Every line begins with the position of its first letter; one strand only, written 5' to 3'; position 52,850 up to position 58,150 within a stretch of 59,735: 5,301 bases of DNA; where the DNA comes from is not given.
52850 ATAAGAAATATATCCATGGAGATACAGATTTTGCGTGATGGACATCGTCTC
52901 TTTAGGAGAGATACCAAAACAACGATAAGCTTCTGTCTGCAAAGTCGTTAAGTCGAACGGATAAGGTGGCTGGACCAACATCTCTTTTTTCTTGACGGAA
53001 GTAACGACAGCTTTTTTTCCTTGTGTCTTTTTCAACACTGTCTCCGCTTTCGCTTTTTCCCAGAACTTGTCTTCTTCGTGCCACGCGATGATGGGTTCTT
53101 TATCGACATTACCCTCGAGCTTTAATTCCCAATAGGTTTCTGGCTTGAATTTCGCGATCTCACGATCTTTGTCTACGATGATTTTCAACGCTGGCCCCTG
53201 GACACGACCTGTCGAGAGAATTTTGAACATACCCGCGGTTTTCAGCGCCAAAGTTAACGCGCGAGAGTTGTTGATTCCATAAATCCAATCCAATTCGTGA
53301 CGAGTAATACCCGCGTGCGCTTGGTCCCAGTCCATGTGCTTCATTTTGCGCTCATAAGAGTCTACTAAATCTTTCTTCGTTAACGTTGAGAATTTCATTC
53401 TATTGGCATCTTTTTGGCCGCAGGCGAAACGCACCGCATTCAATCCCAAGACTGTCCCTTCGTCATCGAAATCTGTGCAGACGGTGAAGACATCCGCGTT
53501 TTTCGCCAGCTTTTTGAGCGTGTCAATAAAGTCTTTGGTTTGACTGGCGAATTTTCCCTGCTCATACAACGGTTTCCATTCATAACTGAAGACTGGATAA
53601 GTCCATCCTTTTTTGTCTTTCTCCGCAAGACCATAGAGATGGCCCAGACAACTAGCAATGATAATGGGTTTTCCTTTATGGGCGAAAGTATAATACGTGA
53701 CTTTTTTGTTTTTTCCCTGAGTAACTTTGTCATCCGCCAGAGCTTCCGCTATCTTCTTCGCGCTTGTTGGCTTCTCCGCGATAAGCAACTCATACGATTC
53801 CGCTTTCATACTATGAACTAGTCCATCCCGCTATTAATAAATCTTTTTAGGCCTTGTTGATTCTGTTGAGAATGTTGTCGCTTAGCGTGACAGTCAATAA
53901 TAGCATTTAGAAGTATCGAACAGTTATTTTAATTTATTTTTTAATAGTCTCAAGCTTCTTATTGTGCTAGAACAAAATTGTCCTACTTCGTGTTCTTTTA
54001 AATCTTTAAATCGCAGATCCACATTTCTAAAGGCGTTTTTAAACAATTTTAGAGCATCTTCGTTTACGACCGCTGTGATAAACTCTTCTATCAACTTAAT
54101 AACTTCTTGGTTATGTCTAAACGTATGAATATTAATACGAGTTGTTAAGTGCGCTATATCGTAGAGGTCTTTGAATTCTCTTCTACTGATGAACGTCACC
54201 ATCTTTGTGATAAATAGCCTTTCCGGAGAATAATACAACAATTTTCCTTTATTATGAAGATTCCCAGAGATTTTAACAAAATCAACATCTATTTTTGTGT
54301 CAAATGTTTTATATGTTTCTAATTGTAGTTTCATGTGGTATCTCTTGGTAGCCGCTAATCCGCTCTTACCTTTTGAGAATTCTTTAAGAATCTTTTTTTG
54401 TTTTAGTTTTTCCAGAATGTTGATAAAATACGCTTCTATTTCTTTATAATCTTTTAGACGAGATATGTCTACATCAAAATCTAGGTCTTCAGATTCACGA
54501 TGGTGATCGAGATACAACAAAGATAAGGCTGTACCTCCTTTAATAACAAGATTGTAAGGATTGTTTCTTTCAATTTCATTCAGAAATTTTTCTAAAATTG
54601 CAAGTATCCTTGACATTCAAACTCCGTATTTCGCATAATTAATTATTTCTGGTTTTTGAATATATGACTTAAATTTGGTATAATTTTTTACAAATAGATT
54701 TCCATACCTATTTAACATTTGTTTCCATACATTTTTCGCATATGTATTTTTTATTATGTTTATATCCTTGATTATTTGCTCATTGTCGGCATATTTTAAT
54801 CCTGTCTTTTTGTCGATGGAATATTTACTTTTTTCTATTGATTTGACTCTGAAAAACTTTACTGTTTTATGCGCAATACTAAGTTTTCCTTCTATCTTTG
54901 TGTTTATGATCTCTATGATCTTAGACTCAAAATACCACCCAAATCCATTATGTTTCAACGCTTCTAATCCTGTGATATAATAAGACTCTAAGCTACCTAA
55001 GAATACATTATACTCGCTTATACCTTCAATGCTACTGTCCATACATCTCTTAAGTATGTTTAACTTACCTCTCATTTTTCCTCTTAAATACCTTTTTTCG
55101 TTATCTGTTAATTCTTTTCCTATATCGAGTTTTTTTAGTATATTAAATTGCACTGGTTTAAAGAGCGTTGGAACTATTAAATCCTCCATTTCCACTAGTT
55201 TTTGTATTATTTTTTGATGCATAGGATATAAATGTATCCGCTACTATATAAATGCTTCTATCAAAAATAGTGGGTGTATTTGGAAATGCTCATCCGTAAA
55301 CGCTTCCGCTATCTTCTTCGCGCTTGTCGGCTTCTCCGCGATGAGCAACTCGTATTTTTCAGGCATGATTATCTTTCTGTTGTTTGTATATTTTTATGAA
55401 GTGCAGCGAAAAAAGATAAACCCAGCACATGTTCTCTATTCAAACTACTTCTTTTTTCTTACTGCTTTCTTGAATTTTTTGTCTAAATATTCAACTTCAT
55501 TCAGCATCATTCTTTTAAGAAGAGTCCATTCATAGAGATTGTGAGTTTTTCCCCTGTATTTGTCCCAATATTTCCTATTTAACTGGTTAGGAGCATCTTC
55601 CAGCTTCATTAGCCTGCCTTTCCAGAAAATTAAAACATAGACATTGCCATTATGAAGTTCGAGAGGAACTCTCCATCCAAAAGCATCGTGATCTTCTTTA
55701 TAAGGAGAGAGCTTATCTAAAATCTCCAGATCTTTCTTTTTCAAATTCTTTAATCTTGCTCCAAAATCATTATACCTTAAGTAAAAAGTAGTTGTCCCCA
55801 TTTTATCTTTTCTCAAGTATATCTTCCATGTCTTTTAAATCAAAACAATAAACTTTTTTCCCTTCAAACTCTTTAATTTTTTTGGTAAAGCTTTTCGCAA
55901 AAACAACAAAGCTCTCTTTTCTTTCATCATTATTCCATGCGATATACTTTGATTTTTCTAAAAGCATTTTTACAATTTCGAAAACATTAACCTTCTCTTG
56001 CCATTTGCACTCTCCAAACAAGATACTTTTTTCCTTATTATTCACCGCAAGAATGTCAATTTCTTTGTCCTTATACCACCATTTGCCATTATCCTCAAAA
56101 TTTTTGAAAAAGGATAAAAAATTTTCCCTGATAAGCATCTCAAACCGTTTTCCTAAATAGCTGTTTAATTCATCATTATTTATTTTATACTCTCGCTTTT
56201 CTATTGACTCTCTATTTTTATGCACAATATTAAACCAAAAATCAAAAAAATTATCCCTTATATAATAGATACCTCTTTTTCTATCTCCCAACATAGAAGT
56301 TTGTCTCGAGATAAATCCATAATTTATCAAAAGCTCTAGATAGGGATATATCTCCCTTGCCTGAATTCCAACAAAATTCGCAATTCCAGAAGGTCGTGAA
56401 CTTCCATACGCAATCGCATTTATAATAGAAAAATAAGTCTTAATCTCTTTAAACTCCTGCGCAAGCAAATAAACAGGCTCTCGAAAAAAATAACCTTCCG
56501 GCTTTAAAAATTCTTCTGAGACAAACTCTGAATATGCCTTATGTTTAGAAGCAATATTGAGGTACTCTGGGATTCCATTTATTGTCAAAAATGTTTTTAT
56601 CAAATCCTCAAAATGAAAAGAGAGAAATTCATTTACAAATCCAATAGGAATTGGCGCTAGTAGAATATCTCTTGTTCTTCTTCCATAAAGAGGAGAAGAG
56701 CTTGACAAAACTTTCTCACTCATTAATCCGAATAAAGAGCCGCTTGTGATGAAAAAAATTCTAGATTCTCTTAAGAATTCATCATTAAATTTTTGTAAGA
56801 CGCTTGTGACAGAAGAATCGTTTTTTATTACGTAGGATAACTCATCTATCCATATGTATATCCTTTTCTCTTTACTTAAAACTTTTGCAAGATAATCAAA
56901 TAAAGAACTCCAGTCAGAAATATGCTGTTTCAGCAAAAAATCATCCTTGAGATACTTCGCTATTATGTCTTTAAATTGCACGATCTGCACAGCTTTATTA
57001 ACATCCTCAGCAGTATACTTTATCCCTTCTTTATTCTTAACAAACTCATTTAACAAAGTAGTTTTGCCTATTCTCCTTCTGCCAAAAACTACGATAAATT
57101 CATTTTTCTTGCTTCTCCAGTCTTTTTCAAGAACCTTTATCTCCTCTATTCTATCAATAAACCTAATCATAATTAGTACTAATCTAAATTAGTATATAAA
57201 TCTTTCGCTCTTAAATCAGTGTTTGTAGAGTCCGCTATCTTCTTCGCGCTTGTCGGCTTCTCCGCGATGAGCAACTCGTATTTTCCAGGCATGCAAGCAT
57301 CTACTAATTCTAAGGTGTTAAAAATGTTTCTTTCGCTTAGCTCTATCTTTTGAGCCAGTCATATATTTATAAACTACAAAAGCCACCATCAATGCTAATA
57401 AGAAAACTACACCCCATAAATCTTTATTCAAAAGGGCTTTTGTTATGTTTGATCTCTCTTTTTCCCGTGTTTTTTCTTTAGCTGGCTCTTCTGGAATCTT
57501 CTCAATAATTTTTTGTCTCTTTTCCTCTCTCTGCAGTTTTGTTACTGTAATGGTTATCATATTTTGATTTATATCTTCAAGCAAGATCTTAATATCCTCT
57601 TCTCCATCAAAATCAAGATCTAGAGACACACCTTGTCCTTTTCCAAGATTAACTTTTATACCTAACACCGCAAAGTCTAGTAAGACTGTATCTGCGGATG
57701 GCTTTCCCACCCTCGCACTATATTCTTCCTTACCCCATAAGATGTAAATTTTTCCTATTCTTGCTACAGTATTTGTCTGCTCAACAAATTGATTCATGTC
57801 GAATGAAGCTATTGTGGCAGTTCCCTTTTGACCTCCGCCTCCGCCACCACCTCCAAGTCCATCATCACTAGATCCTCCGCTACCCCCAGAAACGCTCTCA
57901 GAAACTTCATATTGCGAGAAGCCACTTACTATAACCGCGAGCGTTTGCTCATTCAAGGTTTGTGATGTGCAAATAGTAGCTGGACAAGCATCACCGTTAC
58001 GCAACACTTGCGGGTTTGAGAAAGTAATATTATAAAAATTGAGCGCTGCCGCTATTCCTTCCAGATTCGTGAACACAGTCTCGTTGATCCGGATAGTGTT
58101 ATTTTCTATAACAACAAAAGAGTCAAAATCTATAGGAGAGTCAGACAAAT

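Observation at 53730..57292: Three copies of the topA 5' end bracket two unrelated cassettes: a nested integration hotspot inside the topoisomerase I start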

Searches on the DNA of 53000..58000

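Call 66: search_rna_families(source=window, start=53000, end=58000, threshold=evalue, max_evalue=1)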
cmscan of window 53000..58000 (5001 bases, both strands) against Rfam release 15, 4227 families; matches with E-value up to 1: 0.
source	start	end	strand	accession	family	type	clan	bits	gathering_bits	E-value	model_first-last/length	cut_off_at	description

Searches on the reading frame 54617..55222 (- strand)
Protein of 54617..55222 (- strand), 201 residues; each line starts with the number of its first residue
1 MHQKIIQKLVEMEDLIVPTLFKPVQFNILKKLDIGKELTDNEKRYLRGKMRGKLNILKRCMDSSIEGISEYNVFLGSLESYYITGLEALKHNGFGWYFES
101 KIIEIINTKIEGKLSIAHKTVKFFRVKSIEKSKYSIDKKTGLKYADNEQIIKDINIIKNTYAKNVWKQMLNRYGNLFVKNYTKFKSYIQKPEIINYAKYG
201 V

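Call 6: search_protein_families(library=pfam, proteins=[window:54617-55222:-], max_evalue=0.01)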
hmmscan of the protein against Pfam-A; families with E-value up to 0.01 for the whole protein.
window:54617-55222:- (201 aa): 0 families

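Call 23: search_protein_families(library=padloc, proteins=[window:54617-55222:-], max_evalue=0.01)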
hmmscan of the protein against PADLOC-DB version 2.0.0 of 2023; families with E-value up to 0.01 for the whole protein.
window:54617-55222:- (201 aa): 1 family
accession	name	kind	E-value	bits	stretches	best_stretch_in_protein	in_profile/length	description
PDLC02263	AbiEi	-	0.0012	16.8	1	141-190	181-230/244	AbiEi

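Call 72: search_protein_families(library=pfam, proteins=[window:54617-55222:-], max_evalue=5)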
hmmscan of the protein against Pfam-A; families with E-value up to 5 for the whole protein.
window:54617-55222:- (201 aa): 2 families
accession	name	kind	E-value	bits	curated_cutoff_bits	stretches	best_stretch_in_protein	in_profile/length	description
PF25191.1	DUF7832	-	0.046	14.3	27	1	151-189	59-99/115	Domain of unknown function (DUF7832)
PF17075.10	RRT14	-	0.28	11.7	27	1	20-60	84-124/196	Regular of rDNA transcription protein 14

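Call 73: search_protein_families(library=ncbifam, proteins=[window:54617-55222:-], max_evalue=1)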
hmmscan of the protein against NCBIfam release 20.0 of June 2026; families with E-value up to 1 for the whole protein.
window:54617-55222:- (201 aa): 0 families

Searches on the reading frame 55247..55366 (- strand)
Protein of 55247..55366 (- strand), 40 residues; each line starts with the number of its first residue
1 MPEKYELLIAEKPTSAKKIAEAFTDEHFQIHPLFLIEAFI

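Call 40: find_homologous_proteins(query=window:55247-55366:-, max_evalue=10)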
Query seq(40 aa) (40 aa): 3 proteins with E <= 10 among 3 candidates.
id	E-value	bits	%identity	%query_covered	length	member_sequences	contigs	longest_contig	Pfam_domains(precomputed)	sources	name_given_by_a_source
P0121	2.4e-14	68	90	100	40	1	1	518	-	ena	-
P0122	2.9e-4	38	74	78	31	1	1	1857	-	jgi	jgi:DNA topoisomerase IA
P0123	9.5e-3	33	64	85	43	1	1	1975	-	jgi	jgi:DNA topoisomerase IA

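Call 42: find_encoding_contigs(protein=P0121, flank=10000, max_places=6)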
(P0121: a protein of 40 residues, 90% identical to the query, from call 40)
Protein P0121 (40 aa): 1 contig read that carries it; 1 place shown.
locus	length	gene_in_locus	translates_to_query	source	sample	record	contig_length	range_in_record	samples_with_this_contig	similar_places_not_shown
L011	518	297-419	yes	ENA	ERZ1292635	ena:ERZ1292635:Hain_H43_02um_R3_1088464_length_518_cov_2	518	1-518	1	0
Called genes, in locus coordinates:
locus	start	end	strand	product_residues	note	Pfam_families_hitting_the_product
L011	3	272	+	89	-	?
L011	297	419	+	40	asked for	-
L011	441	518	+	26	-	?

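Call 43: find_encoding_contigs(protein=P0122, flank=10000, max_places=6)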
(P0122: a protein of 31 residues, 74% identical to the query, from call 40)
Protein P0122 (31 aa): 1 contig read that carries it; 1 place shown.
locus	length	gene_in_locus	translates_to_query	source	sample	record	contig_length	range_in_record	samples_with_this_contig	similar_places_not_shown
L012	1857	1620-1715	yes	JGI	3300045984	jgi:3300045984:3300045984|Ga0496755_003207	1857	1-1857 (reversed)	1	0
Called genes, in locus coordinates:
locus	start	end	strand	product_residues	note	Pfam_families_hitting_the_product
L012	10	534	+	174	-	-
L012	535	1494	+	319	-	PF08843:AbiEii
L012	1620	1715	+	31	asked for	-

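Call 44: find_encoding_contigs(protein=P0123, flank=10000, max_places=6)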
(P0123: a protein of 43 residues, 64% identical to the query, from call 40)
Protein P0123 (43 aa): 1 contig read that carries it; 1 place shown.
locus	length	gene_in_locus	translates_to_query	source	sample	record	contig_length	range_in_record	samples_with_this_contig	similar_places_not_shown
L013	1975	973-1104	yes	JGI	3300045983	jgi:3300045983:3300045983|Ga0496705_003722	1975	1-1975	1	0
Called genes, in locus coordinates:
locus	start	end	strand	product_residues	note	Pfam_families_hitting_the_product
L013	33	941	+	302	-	-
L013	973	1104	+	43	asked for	-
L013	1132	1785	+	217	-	-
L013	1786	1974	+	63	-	?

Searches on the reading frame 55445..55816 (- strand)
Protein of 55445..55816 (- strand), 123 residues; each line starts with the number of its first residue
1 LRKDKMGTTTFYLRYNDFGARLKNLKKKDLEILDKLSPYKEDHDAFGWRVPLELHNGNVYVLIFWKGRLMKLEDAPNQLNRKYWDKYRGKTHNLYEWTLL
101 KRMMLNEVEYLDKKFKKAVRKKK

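Call 6: search_protein_families(library=pfam, proteins=[window:55445-55816:-], max_evalue=0.01)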
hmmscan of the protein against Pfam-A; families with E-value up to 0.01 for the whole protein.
window:55445-55816:- (123 aa): 0 families

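Call 23: search_protein_families(library=padloc, proteins=[window:55445-55816:-], max_evalue=0.01)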
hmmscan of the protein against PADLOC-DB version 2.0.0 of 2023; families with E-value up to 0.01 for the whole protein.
window:55445-55816:- (123 aa): 0 families

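Call 72: search_protein_families(library=pfam, proteins=[window:55445-55801:-], max_evalue=5)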
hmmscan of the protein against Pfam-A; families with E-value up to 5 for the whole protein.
window:55445-55801:- (118 aa): 0 families

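Call 73: search_protein_families(library=ncbifam, proteins=[window:55445-55801:-], max_evalue=1)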
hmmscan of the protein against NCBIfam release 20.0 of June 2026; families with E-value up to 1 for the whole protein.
window:55445-55801:- (118 aa): 0 families

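Call 78: predict_structure(protein=window:55445-55801:-)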
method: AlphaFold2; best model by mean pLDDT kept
length: 118 residues; sequences in the alignment: 1
mean_pLDDT: 47.6   pTM: 0.36
mean pLDDT of the five models: 47.6, 44.1, 42.9, 42.8, 41.4
residues with pLDDT >= 90: 0; 70-90: 0; 50-70: 42; < 50: 76
segments of 3 or more residues with pLDDT < 50: 1-19, 32-44, 46-56, 60-87
pLDDT, mean of each block of 10 residues (from residue 1): 30 45 55 46 46 46 44 42 47 53 59 60
secondary structure, 60 per line:
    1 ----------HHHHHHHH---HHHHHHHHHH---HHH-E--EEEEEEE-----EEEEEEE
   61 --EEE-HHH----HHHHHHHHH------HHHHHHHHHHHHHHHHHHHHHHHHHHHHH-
elements in order: H11-18 H22-31 E42-48 E54-60 E63-65 H74-82 H89-117
